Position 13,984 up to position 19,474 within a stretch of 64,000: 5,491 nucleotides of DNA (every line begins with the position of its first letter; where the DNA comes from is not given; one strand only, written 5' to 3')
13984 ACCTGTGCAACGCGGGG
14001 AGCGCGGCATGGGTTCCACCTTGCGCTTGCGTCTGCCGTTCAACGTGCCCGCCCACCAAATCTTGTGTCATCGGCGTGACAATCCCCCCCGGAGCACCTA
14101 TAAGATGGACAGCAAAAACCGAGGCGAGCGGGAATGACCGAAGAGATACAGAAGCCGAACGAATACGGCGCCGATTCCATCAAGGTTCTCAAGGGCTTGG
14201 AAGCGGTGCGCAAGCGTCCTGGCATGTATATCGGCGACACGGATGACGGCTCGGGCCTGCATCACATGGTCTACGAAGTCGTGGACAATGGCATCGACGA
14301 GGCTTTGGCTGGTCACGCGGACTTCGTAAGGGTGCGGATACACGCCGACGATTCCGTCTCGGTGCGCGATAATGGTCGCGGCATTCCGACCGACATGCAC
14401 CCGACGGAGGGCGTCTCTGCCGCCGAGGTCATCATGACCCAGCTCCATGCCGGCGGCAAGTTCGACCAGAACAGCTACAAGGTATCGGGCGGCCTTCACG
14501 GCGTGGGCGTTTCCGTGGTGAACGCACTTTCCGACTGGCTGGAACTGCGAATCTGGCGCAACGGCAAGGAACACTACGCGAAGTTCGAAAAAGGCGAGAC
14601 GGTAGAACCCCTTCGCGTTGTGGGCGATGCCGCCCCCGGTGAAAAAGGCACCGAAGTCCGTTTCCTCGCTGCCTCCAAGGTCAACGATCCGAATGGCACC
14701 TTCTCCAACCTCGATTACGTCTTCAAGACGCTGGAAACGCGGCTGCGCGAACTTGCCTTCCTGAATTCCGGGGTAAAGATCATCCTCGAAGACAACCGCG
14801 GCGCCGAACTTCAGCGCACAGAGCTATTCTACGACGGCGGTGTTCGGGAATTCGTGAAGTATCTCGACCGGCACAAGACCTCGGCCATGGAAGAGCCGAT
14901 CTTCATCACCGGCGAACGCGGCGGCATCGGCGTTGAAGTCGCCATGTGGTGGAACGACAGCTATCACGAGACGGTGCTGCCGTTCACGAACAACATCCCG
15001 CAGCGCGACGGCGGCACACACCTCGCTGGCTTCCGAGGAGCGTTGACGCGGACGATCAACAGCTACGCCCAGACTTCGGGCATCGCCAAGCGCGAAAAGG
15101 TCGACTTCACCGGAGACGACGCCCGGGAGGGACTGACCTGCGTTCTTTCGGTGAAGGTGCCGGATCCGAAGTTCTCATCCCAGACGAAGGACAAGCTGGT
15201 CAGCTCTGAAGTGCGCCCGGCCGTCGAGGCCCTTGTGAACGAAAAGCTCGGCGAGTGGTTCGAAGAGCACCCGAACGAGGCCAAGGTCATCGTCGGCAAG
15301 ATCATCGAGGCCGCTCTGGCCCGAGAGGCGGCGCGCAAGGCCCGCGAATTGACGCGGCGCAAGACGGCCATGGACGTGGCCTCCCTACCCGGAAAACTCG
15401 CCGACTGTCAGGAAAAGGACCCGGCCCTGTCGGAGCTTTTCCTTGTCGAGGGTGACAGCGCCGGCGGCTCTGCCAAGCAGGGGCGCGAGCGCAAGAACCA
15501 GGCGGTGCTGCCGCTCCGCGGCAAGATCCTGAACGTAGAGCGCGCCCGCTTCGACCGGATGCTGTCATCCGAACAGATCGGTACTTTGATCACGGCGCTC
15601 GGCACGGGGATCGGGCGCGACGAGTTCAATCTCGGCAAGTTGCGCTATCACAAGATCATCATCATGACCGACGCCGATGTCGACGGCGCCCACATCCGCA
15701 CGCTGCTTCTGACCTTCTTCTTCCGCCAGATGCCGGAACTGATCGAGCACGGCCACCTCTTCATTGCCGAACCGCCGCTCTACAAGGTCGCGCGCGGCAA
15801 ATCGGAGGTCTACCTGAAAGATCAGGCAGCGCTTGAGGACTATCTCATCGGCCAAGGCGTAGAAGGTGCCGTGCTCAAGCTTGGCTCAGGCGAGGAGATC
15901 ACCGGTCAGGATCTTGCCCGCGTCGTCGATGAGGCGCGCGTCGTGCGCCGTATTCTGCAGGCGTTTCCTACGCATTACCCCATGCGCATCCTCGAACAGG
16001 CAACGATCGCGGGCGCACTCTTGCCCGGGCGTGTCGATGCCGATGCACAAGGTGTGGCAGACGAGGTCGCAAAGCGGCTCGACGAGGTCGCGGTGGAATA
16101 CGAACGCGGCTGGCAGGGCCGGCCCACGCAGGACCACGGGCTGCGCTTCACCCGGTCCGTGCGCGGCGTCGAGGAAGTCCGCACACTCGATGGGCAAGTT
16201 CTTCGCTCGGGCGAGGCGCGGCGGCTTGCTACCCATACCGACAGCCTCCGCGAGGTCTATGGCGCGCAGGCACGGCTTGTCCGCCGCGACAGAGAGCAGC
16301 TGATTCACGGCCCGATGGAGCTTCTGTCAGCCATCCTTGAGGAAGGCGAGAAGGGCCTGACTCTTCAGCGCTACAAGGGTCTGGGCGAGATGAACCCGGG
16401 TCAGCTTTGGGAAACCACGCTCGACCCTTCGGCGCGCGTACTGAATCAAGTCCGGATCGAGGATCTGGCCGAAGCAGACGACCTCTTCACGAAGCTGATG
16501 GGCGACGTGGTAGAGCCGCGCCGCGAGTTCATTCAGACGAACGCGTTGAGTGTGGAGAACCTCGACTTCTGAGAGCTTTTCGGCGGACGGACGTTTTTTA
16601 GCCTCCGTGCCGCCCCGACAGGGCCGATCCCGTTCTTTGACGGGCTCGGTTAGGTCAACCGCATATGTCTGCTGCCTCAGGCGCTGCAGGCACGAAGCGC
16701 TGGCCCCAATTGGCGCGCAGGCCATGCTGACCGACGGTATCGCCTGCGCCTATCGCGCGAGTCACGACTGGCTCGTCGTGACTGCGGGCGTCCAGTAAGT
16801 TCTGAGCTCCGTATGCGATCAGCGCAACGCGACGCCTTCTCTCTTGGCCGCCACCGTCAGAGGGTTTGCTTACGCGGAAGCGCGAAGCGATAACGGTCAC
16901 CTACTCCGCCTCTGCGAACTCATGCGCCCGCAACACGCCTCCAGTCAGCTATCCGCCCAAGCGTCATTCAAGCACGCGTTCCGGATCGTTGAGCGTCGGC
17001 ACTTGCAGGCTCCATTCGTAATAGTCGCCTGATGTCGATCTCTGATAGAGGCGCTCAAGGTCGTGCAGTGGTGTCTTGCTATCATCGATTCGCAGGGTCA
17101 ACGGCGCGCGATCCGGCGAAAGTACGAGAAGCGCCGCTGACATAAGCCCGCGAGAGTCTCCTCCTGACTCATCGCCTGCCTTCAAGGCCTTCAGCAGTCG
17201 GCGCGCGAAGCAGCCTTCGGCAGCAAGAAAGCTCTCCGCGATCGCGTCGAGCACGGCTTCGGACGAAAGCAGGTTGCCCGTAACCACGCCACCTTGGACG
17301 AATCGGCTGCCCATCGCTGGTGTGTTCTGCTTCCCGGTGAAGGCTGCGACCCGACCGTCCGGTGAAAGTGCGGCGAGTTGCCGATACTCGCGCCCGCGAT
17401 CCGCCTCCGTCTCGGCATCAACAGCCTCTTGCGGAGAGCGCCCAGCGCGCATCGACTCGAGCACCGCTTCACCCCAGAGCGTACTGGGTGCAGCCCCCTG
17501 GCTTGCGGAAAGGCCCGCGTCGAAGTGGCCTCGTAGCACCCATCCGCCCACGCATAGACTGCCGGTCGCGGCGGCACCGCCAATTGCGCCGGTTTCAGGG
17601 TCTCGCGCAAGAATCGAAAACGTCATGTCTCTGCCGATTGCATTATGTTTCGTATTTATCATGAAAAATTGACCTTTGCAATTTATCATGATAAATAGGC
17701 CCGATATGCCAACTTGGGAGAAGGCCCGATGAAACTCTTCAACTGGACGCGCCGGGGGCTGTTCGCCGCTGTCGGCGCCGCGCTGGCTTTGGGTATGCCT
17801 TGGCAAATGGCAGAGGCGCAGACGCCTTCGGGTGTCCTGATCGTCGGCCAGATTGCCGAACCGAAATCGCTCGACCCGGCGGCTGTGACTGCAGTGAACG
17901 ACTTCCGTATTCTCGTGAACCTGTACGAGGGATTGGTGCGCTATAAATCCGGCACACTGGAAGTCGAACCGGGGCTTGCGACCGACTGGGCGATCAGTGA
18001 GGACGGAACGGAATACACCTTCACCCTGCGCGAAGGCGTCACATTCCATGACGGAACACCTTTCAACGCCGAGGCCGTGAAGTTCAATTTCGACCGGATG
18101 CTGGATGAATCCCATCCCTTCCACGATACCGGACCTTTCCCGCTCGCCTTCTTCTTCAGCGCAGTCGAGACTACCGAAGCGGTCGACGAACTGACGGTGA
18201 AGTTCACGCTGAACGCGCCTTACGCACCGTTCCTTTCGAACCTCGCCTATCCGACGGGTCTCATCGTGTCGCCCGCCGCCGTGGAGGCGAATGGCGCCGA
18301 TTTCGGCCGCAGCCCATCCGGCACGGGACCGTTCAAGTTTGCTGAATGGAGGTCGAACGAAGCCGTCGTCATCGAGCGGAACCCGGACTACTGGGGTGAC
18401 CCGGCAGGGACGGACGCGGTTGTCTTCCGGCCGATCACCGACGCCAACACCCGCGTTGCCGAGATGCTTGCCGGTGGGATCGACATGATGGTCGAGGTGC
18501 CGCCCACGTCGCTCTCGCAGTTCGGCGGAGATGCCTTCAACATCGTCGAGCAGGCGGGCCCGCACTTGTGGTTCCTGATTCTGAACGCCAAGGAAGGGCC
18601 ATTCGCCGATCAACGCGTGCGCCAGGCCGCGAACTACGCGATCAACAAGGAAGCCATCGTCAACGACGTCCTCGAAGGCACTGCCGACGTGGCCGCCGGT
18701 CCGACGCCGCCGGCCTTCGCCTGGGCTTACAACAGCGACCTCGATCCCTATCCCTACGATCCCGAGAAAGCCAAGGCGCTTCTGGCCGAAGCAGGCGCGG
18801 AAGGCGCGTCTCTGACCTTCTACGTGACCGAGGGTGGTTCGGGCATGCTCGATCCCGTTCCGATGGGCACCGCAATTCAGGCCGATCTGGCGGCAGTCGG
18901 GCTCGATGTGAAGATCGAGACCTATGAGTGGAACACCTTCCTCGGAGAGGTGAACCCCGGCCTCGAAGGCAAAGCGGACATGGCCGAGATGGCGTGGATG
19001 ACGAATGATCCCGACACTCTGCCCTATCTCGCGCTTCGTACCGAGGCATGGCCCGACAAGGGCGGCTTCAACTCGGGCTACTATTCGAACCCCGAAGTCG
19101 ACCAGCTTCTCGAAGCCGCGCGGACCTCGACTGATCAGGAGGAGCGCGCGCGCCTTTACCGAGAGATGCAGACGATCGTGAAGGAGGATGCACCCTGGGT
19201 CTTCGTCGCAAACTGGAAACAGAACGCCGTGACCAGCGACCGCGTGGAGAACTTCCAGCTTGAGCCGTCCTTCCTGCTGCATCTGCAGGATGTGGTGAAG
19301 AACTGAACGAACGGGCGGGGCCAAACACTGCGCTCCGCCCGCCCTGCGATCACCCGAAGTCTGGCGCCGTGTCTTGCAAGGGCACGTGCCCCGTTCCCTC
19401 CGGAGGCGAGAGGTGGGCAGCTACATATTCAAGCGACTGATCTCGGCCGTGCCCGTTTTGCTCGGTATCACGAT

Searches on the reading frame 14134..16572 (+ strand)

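Call 23: search_protein_families(library=pfam, proteins=[window:14134-16572:+], max_evalue=0.00001)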
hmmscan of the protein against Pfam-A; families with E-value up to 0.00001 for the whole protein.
window:14134-16572:+ (812 aa): 6 families
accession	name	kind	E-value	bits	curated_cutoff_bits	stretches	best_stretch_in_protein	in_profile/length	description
PF00204.31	DNA_gyraseB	-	1.2e-57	194.6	27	1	236-405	1-172/173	DNA gyrase B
PF00986.26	DNA_gyraseB_C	-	5.6e-28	97.3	29.8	1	740-801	2-63/63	DNA gyrase B subunit, carboxyl terminus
PF01751.28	Toprim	-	3e-18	66.2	23.1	1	434-546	1-95/96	Toprim domain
PF02518.31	HATPase_c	-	9.6e-18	65.1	26.4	1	38-155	2-94/111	Histidine kinase-, DNA gyrase B-, and HSP90-like ATPase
PF18053.6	GyrB_insert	-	2.1e-07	31.4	26.1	1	587-737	10-166/167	DNA gyrase B subunit insert domain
PF21249.2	GyrB_hook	-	2.2e-06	27.6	23.7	1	548-572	1-25/29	GyrB, hook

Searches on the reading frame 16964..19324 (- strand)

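Call 23: search_protein_families(library=pfam, proteins=[window:16964-19324:-], max_evalue=0.00001)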
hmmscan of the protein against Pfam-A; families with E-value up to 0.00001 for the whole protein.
window:16964-19324:- (786 aa): 1 family
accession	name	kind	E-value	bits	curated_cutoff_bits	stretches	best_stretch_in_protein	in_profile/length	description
PF06267.17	DUF1028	-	1.5e-54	185.2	26.2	1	568-756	1-193/193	Family of unknown function (DUF1028)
